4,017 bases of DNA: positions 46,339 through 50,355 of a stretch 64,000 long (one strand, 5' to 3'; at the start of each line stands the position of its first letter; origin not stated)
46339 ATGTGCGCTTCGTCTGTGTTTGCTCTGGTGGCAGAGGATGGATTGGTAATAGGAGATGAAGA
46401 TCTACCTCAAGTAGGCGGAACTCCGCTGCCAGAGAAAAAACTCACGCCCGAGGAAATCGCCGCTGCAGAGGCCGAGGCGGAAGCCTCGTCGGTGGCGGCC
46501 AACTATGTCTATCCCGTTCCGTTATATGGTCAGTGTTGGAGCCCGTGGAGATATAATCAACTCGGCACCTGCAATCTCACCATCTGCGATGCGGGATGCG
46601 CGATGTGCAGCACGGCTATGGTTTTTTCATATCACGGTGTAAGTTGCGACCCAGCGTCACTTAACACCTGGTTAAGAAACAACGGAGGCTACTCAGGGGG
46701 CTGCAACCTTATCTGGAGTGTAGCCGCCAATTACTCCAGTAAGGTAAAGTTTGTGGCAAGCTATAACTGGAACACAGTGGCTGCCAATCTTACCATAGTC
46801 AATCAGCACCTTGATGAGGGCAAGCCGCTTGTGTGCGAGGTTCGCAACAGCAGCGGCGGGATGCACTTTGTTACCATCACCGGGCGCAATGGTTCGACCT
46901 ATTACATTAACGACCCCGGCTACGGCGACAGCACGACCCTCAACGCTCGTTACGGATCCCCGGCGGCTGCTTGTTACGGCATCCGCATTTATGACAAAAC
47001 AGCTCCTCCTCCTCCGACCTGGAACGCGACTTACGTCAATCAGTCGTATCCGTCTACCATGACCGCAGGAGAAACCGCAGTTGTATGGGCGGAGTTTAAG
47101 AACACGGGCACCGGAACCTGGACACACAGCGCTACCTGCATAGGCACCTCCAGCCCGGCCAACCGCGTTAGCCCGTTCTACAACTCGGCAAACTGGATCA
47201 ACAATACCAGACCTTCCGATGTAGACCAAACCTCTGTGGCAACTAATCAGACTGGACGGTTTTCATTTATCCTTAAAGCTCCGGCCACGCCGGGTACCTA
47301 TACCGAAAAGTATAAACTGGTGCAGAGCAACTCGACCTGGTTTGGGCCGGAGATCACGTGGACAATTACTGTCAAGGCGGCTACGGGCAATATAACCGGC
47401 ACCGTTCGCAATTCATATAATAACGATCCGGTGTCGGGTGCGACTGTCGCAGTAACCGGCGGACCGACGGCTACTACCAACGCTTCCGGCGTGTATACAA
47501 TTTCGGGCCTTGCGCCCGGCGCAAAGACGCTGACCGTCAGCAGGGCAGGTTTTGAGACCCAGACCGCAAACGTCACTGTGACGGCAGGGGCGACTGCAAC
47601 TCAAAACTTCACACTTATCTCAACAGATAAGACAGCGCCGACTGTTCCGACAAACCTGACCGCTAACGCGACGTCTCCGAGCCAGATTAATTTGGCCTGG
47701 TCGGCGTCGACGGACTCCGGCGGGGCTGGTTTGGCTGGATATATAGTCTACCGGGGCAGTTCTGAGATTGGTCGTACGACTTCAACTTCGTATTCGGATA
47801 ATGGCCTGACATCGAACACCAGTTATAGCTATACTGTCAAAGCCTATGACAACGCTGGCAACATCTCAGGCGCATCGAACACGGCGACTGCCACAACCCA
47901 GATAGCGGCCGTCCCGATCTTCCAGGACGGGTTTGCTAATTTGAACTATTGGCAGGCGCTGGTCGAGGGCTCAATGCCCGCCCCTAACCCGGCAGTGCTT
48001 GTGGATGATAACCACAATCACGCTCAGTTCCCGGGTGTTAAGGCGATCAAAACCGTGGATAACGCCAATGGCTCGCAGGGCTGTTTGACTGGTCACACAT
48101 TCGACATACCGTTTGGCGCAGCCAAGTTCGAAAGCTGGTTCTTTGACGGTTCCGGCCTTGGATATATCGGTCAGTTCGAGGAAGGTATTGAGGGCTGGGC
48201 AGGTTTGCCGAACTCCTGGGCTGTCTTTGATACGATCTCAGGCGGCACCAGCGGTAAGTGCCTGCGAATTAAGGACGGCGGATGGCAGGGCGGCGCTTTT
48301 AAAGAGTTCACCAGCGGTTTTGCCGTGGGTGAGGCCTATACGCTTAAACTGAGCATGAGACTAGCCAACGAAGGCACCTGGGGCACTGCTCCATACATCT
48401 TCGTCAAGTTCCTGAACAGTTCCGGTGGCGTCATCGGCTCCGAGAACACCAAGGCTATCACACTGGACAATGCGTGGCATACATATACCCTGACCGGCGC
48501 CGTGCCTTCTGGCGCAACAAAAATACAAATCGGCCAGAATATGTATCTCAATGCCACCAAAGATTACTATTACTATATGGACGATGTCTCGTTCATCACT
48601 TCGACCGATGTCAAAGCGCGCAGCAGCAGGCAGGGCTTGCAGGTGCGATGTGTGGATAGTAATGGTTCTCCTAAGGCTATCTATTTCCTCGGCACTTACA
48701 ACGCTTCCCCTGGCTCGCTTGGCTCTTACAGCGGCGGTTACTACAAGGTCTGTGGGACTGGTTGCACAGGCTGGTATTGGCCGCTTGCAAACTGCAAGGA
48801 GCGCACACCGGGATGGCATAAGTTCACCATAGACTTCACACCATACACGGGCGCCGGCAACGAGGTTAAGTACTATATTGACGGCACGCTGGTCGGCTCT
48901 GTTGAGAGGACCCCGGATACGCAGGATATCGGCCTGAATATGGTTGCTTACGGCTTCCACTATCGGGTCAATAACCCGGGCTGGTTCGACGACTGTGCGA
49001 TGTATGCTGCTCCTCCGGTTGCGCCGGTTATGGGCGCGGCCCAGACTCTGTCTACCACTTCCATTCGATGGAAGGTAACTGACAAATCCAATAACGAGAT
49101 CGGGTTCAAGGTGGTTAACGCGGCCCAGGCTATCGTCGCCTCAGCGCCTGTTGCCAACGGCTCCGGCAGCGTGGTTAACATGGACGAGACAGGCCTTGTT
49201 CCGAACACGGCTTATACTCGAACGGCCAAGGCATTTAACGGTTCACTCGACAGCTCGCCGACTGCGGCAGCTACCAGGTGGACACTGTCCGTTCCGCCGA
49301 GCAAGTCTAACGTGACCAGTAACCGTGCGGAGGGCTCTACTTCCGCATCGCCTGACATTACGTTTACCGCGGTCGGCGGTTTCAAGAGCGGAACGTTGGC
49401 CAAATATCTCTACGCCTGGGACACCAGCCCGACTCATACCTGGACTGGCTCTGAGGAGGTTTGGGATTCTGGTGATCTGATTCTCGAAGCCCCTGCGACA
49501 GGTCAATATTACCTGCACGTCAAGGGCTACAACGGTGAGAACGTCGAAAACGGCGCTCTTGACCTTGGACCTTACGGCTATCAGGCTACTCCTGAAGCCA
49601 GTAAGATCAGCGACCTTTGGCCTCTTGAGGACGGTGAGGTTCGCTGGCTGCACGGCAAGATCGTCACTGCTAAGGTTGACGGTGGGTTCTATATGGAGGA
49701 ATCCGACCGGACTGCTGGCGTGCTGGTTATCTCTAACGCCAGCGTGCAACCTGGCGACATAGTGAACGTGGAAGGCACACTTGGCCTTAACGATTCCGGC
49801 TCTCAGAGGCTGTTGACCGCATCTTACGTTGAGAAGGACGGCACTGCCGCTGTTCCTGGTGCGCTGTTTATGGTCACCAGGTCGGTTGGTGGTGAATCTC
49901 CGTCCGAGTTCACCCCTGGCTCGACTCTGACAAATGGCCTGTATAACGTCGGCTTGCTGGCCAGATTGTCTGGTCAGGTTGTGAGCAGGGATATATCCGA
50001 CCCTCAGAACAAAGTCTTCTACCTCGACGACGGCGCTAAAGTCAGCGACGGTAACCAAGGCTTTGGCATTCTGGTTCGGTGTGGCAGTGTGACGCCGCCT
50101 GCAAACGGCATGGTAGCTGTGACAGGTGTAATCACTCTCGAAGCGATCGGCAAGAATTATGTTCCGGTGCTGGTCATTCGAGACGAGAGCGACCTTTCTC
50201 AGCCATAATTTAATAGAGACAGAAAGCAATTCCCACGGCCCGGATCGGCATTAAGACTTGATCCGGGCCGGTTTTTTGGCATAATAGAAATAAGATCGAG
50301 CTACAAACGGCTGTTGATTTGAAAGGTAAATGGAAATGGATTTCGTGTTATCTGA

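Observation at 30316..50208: Array of four giant secreted mosaic proteins: three GHL10-like heads and one cysteine-peptidase head on a shared set of tail modules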

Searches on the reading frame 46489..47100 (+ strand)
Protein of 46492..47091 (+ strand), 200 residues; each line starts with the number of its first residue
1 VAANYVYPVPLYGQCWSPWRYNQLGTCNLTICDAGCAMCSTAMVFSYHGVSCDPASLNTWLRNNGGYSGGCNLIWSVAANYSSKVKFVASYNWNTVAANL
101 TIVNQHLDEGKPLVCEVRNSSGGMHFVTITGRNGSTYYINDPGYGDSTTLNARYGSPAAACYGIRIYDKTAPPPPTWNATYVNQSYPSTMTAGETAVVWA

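Call 42: find_homologous_proteins(query=window:46492-47091:+, max_evalue=0.001)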
Query window:46492-47091:+ (200 aa): 7 proteins with E <= 0.001 among 661 candidates.
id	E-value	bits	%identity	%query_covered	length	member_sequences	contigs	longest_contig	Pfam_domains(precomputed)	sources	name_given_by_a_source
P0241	1.2e-32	131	43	84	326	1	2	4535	PF13529.14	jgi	jgi:hypothetical protein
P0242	2.4e-32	130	43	87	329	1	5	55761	PF13529.14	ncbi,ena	-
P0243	4.9e-32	129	43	84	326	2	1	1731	PF13529.14,PF17996.8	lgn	-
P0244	6.1e-32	129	43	86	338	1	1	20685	PF13529.14,PF03412.22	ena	-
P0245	2.2e-31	127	44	84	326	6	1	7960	PF13529.14,PF17996.8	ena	-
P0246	2.5e-21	94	64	36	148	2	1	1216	-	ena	-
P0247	6.3e-16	77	83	21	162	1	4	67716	-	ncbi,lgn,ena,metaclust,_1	metaclust:\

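Call 46: search_solved_structures(query=A2, max_evalue=10, show_alignments=2)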
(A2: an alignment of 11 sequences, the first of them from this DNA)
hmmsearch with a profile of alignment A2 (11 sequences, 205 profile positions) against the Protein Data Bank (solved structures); distinct sequences matched with E-value up to 10: 9.
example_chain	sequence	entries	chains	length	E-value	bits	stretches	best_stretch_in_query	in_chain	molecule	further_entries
6mpz_A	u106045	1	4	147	0.0001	25.2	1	125-147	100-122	Double Glycine Motif Protease domain from AMS/PCAT Transporter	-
8hf6_A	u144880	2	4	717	0.0013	21.6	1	36-148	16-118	Competence factor transporting ATP-binding protein/permease ComA | Transport/processing ATP-binding protein ComA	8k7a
8hf4_A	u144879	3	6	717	0.0013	21.6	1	36-148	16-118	Transport/processing ATP-binding protein ComA | Competence factor transporting ATP-binding protein/permease ComA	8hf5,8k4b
8hf7_A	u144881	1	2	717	0.0013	21.6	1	36-148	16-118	Competence factor transporting ATP-binding protein/permease ComA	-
9jdd_A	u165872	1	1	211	0.0018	21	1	94-136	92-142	Peptidase C39-like domain-containing protein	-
3erv_A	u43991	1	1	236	0.0022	20.8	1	34-64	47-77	putative C39-like peptidase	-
9jg8_C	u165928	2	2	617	0.011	18.6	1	94-136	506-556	Peptidase C39-like domain-containing protein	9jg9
7wvh_D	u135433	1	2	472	0.13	15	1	94-183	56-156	Streptolysin O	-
4hsc_X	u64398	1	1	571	0.16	14.7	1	94-183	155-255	Streptolysin O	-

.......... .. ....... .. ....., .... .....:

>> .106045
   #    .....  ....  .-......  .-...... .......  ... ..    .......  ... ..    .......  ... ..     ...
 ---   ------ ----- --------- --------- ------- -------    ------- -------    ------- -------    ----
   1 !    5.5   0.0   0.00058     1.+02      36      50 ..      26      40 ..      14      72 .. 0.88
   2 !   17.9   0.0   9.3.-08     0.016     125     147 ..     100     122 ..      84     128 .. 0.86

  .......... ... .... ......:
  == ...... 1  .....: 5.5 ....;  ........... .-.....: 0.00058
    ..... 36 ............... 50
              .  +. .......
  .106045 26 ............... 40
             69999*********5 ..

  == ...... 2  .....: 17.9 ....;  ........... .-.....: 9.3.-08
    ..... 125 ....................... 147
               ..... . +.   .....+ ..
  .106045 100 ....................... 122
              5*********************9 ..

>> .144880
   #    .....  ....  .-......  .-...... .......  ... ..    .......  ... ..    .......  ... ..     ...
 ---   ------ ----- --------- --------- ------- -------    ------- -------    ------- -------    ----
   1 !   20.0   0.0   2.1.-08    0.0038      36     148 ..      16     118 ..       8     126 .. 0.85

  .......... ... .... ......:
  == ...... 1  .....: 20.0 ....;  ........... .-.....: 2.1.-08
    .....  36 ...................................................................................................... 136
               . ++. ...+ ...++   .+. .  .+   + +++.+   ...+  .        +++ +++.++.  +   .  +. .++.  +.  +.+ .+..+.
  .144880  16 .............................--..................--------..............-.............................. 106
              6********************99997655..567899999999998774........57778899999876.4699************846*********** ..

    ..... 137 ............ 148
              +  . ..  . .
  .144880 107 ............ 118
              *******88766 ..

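Call 49: predict_structure(alignment_id=A2)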
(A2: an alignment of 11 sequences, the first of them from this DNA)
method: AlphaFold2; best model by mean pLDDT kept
length: 204 residues; sequences in the alignment: 11
mean_pLDDT: 60.5   pTM: 0.63
mean pLDDT of the five models: 60.5, 60.4, 57.4, 50.4, 48.1
residues with pLDDT >= 90: 10; 70-90: 62; 50-70: 61; < 50: 71
segments of 3 or more residues with pLDDT < 50: 1-13, 27-34, 72-88, 90-92, 172-188, 195-198, 200-204
pLDDT, mean of each block of 10 residues (from residue 1): 32 51 47 54 72 67 60 43 40 55 83 79 77 90 77 86 69 45 44 50 33
secondary structure, 60 per line:
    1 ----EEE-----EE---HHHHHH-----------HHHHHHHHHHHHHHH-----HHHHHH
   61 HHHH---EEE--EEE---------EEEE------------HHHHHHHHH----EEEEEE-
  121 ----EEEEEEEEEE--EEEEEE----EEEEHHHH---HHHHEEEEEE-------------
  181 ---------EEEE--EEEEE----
elements in order: E5-7 H18-23 H35-49 H55-64 E68-70 E73-75 E85-88 H101-109 E114-119 E125-134 E137-142 E147-150 H151-154 H158-161 E162-167 E190-193 E196-200

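Call 53: fold_search(model_id=the predicted structure, library=pdb)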
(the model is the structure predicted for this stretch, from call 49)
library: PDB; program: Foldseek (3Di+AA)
matches with E <= 10: 1228; with E <= 0.001: 0
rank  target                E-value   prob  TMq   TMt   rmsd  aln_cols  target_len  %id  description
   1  6hqz_A                1.8e-03  0.98  0.23  0.29  10.0       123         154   18  Crystal structure of the type III effector protein AvrRpt2 from Erwinia amylovora, a C70 family cysteine protease (released 2019-04-10)
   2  8ssk_C                6.0e-03  1.00  0.31  0.21   4.2        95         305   16  Citrobacter rodentium contact dependent growth inhibition (CDI) entry and toxin (CdiA-CT) domains (released 2024-05-15)
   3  9azl_A                6.7e-03  0.91  0.30  0.11   9.7       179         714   14  Cryo-EM structure of the ABC transporter PCAT1 bound with MgADP class1 (released 2024-10-30)
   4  8vp5_A                8.0e-03  0.89  0.28  0.09  11.1       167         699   14  Cryo-EM structure of the ABC transporter PCAT1 bound with ADP and Substrate (released 2024-10-30)
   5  8vp9_A                8.5e-03  0.92  0.33  0.12  11.0       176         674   14  Cryo-EM structure of the cysteine-free ABC transporter PCAT1 bound with ADP and Substrate (released 2024-10-30)
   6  8ssk_D                9.6e-03  1.00  0.30  0.21   4.3        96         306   14  Citrobacter rodentium contact dependent growth inhibition (CDI) entry and toxin (CdiA-CT) domains (released 2024-05-15)
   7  8ssk_B                1.0e-02  1.00  0.30  0.21   4.2        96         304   16  Citrobacter rodentium contact dependent growth inhibition (CDI) entry and toxin (CdiA-CT) domains (released 2024-05-15)
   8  3erv                  1.1e-02  0.96  0.37  0.37  10.4       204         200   16  Crystal structure of an putative C39-like peptidase from Bacillus anthracis (released 2008-10-14)
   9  8vp5_B                1.1e-02  0.77  0.29  0.10  12.0       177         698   14  Cryo-EM structure of the ABC transporter PCAT1 bound with ADP and Substrate (released 2024-10-30)
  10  7t55_A                1.3e-02  0.80  0.31  0.10  12.0       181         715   14  Cryo-EM structure of PCAT1 in the inward-facing wide conformation under ATP turnover condition (released 2022-02-02)
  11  1dki_A                1.4e-02  0.99  0.24  0.17   4.2        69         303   19  CRYSTAL STRUCTURE OF THE ZYMOGEN FORM OF STREPTOCOCCAL PYROGENIC EXOTOXIN B ACTIVE SITE (C47S) MUTANT (released 2000-03-01)
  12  9l5u_A                1.4e-02  0.93  0.31  0.42  10.0       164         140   12  Papain-like cysteine protease toxin/immunity pair (released 2025-06-04)
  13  7n87_MODEL_1_A        1.5e-02  0.91  0.33  0.43   8.6       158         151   14  Solution NMR structure of peptidase domain from Clostridium thermocellum PCAT1 (released 2021-12-29)
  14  8vp6_B                1.5e-02  0.91  0.31  0.12   8.5       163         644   13  Cryo-EM structure of the ABC transporter PCAT1 bound with Mg_class_2 (released 2024-10-30)
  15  6v9z_A                1.7e-02  0.87  0.31  0.10   9.7       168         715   14  Cryo-EM structure of PCAT1 bound to its CtA peptide substrate (released 2020-01-22)
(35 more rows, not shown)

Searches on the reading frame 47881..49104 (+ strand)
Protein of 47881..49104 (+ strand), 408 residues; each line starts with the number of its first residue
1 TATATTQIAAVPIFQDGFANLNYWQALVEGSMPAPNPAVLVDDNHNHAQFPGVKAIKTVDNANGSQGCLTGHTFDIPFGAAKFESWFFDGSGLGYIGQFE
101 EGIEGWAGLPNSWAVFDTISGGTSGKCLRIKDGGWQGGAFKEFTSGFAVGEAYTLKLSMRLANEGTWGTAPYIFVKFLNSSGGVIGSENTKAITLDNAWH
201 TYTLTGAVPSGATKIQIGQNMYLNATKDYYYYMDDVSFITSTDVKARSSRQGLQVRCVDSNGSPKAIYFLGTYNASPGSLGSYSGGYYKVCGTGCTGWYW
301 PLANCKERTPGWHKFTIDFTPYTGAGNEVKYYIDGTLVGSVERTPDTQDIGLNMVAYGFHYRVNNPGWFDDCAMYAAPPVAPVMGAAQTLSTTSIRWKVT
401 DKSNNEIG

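Call 23: search_protein_families(library=pfam, proteins=[window:47881-49104:+], max_evalue=1)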
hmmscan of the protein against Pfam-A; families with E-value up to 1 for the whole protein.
window:47881-49104:+ (408 aa): 0 families

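Call 69: search_solved_structures(query=A4, max_evalue=10, show_alignments=2)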
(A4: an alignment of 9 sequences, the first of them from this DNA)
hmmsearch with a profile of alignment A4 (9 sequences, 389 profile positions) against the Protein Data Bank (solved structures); distinct sequences matched with E-value up to 10: 0.

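Call 89: search_protein_families(library=pfam, alignment_id=A4, max_evalue=5)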
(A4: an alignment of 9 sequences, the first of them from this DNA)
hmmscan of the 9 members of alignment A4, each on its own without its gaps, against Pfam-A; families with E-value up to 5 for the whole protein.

A. member 1, seq(390 aa): 0 families

B. families by the number of members that match (of 9 scanned): 5 families
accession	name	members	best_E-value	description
PF02018.23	CBM_4_9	5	5.5e-06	Carbohydrate binding domain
PF16738.10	CBM26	2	0.54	Starch-binding module 26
PF18115.7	Tudor_3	1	0.32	DNA repair protein Crb2 Tudor domain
PF13385.13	Laminin_G_3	1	0.82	Concanavalin A-like lectin/glucanases superfamily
PF11061.14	Tsr0524-like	1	3.1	Cytochrome b6f, subunit Tsr0524-like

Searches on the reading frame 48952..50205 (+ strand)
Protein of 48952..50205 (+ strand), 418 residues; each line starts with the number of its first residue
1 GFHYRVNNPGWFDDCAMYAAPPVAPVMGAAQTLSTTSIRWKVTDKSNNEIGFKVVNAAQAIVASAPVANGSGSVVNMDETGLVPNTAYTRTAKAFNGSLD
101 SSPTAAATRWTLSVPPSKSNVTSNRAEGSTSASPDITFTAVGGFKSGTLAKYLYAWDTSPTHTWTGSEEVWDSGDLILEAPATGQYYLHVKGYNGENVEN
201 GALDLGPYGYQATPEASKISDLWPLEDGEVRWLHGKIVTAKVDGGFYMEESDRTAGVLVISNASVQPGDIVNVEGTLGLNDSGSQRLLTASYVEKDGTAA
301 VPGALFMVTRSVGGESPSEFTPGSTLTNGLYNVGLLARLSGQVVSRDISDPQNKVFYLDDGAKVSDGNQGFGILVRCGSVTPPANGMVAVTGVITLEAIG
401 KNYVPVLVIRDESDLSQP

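Call 23: search_protein_families(library=pfam, proteins=[window:48952-50205:+], max_evalue=1)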
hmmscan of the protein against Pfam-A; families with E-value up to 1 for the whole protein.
window:48952-50205:+ (418 aa): 1 family
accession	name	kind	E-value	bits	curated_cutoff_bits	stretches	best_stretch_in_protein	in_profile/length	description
PF00041.27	fn3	-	0.28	11.8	25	1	31-105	11-79/84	Fibronectin type III domain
